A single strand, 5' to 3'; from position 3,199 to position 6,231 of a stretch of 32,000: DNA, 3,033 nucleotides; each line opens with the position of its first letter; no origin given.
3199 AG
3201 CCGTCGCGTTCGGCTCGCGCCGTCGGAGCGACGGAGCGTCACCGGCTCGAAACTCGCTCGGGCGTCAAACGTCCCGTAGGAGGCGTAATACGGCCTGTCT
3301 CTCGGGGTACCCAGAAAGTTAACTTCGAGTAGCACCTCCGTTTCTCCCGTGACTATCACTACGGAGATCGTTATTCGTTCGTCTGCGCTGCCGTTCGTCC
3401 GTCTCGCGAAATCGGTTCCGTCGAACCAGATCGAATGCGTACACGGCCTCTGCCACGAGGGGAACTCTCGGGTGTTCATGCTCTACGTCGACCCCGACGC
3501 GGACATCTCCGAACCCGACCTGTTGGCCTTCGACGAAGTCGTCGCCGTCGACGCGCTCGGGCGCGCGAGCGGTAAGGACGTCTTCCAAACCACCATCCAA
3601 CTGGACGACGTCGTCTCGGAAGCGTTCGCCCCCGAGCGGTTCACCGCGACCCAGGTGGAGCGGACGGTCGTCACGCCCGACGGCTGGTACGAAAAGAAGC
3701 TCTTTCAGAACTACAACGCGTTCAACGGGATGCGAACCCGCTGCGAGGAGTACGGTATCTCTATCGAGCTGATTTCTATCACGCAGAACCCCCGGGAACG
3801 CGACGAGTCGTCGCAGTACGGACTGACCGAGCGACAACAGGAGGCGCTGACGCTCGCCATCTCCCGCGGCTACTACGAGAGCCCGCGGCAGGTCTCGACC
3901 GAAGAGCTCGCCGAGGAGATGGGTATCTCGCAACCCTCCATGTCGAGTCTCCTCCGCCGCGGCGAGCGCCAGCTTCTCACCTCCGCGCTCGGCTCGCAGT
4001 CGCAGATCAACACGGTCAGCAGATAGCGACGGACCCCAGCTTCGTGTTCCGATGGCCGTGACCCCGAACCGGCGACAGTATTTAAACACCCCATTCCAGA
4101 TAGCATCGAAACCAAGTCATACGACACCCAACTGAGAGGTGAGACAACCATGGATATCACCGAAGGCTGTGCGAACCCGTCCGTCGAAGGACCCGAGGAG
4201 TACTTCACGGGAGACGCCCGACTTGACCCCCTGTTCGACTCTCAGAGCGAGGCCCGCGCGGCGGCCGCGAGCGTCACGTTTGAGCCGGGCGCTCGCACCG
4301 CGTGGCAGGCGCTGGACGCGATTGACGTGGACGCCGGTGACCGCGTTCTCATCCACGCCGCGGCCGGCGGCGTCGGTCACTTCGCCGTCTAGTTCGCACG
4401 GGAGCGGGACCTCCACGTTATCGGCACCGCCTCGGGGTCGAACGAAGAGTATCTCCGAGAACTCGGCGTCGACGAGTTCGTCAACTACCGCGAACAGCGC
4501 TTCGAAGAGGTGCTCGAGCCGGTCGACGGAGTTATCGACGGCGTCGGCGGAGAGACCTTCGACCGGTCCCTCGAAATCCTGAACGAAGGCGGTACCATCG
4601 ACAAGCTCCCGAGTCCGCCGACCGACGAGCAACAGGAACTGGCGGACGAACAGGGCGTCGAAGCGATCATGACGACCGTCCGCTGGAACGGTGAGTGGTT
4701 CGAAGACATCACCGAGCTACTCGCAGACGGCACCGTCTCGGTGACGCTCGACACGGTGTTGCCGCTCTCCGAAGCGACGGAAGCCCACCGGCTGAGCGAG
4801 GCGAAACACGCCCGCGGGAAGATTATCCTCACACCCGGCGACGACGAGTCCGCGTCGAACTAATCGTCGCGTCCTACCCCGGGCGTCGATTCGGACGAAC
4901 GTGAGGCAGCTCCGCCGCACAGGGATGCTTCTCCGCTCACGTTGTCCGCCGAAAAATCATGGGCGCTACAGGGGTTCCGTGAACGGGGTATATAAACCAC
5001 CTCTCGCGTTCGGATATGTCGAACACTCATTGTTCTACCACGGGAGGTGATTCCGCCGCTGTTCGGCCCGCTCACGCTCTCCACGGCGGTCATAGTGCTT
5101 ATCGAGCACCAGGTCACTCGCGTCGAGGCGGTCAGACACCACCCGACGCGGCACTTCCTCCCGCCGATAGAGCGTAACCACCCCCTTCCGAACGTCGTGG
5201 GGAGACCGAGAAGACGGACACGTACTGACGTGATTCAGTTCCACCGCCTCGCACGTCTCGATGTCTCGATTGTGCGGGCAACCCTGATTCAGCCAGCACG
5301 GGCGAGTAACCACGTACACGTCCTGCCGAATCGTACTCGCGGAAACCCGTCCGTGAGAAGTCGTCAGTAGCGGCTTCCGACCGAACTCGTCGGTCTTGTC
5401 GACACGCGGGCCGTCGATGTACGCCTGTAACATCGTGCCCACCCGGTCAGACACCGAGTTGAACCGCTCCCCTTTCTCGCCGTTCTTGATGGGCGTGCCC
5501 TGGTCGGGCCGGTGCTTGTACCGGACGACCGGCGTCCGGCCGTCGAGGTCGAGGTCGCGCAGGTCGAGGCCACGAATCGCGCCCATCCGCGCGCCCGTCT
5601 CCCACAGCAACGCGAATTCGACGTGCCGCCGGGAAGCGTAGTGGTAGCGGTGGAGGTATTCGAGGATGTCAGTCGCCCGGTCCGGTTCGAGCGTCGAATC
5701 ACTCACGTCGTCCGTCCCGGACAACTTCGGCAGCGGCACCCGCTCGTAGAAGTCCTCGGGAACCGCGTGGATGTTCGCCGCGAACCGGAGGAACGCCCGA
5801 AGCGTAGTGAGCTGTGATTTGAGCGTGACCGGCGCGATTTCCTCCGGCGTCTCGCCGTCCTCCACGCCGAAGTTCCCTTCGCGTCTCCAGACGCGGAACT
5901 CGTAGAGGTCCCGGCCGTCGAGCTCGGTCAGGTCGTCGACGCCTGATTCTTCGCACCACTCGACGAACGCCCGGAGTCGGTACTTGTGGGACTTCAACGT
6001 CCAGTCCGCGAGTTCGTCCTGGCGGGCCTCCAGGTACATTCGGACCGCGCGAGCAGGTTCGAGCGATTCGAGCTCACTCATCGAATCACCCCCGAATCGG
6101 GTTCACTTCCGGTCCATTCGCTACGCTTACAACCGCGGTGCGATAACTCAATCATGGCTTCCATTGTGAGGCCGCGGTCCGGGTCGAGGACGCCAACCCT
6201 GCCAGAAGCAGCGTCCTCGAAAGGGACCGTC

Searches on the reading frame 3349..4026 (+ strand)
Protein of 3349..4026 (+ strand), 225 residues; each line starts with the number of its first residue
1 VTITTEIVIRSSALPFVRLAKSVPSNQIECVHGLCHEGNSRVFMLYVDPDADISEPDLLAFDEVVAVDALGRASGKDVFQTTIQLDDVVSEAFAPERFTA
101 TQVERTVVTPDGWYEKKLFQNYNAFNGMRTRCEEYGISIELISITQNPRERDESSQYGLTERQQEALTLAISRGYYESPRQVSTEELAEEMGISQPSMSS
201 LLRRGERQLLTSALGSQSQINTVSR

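Call 3: search_protein_families(library=pfam, proteins=[window:3349-4026:+], max_evalue=0.1)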
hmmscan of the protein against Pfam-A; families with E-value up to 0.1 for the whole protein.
window:3349-4026:+ (225 aa): 6 families
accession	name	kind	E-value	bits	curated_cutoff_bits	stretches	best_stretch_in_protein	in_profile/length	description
PF04967.18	HTH_10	-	2.1e-18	66.3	23.1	1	159-210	1-52/53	HTH DNA binding domain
PF08281.18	Sigma70_r4_2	-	0.0002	21.4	25.7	1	183-209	28-54/54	Sigma-70, region 4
PF12802.13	MarR_2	-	0.0034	18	27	1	178-207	17-46/61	MarR family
PF04545.22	Sigma70_r4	-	0.0063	16.4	24.1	1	159-209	5-48/50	Sigma-70, region 4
PF01325.25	Fe_dep_repress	-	0.036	14.7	26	1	178-204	19-45/60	Iron dependent repressor, N-terminal DNA binding domain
PF04539.22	Sigma70_r3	-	0.073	13.6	25.3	0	180-207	19-46/78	Sigma-70 region 3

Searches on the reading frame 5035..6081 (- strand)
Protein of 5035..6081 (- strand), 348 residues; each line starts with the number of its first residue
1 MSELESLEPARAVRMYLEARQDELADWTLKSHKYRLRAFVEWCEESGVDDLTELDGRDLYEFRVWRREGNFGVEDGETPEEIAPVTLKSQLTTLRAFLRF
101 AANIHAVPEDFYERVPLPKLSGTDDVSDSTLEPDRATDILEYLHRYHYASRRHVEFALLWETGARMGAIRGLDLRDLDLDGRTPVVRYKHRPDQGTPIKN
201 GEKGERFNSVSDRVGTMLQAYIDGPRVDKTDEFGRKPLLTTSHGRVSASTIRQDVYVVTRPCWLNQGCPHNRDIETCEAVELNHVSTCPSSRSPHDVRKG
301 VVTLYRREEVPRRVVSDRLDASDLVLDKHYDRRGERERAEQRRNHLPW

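Call 3: search_protein_families(library=pfam, proteins=[window:5035-6081:-], max_evalue=0.1)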
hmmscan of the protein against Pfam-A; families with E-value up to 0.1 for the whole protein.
window:5035-6081:- (348 aa): 3 families
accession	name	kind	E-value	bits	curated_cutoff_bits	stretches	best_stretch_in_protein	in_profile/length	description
PF00589.27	Phage_integrase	-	5e-06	26.8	27.1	1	131-199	3-72/172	Phage integrase family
PF02899.23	Phage_int_SAM_1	-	5.8e-05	23.7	22.3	1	21-102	11-80/83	Phage integrase, N-terminal SAM-like domain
PF13495.12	Phage_int_SAM_4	-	0.0021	18.9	27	0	16-55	6-45/85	Phage integrase, N-terminal SAM-like domain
